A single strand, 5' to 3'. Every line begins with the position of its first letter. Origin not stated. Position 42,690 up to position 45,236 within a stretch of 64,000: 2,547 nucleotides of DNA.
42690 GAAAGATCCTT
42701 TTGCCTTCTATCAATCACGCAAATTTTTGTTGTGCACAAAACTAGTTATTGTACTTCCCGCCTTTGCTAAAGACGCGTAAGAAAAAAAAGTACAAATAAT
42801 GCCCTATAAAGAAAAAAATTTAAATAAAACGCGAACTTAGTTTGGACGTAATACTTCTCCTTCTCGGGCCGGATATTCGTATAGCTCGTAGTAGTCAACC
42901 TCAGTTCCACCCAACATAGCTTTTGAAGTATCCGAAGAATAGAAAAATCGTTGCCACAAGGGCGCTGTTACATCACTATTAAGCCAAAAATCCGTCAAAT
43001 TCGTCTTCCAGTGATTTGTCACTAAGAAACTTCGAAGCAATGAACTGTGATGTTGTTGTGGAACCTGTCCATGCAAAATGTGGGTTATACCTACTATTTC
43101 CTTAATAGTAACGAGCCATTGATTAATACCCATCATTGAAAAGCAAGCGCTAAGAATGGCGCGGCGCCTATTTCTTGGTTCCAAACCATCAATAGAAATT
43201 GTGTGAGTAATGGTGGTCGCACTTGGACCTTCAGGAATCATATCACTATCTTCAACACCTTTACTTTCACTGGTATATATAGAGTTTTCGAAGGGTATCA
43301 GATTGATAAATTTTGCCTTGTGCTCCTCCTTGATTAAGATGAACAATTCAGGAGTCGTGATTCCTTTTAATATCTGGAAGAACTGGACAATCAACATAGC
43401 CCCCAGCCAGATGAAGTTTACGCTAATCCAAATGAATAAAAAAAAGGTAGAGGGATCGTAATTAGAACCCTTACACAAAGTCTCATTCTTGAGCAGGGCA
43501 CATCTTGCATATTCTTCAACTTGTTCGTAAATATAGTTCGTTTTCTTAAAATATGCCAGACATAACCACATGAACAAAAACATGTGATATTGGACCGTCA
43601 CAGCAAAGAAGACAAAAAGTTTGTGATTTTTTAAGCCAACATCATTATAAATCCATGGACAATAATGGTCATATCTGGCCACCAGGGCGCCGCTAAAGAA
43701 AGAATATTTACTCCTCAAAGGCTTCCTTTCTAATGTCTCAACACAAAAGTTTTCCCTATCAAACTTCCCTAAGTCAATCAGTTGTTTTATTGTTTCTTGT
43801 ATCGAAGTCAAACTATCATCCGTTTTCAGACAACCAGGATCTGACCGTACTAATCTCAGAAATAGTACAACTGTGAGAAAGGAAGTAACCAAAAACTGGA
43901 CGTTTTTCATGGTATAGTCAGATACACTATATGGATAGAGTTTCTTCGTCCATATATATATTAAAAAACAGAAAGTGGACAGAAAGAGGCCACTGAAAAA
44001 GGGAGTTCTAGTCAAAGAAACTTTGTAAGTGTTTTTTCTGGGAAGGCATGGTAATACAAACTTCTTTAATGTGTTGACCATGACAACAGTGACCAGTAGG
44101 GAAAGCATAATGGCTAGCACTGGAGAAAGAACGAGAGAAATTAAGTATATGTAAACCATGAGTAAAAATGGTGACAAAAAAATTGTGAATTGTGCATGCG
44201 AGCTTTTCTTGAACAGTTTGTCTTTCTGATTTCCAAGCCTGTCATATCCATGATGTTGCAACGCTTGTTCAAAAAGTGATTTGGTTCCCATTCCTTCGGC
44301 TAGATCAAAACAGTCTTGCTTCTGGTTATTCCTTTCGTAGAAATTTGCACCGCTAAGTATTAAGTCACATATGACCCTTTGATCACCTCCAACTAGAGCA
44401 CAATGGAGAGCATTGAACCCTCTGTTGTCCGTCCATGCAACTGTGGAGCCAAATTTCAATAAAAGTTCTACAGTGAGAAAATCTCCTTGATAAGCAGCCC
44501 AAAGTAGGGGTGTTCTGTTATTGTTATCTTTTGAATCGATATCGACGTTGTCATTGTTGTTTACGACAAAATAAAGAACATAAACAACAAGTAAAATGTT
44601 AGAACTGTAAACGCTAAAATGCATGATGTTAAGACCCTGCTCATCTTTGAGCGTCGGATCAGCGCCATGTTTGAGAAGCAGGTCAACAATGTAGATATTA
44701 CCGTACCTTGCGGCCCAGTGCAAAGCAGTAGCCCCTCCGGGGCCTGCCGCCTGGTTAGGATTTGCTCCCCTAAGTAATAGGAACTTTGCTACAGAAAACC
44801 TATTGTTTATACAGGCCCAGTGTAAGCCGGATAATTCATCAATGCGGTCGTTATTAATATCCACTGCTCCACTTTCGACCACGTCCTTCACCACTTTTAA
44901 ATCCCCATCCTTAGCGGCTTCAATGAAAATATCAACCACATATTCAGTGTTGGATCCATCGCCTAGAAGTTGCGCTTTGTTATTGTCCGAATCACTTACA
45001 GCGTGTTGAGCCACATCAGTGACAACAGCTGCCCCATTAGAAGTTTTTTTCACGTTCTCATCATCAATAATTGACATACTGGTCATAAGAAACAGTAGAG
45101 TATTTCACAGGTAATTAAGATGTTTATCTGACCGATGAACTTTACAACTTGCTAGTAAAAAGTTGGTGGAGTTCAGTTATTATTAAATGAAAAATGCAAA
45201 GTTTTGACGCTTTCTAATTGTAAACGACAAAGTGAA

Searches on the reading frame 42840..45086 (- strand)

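Call 13: search_protein_families(library=pfam, proteins=[window:42840-45086:-], max_evalue=0.01)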
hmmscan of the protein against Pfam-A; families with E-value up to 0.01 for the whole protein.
window:42840-45086:- (749 aa): 7 families
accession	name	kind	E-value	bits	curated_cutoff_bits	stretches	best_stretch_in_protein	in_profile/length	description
PF12796.13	Ank_2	-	5.6e-28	97.8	27.3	2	55-148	2-90/90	Ankyrin repeats (3 copies)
PF00023.36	Ank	-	3.4e-26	90.3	21.1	2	118-148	2-32/33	Ankyrin repeat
PF01529.25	DHHC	-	2.2e-24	86.5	28.7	1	442-580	2-128/133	DHHC palmitoyltransferase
PF13637.12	Ank_4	-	8.7e-21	74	22.7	3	122-164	1-43/50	Ankyrin repeats (many copies)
PF13606.12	Ank_3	-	6.3e-18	63.2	22.3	2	118-144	2-28/30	Ankyrin repeat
PF13857.12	Ank_5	-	4.9e-12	46.4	27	1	117-156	15-54/56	Ankyrin repeats (many copies)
PF24521.3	Ank_KRIT1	-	0.0022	18.2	80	0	56-147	24-115/149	KRIT1 ankyrin-repeats domain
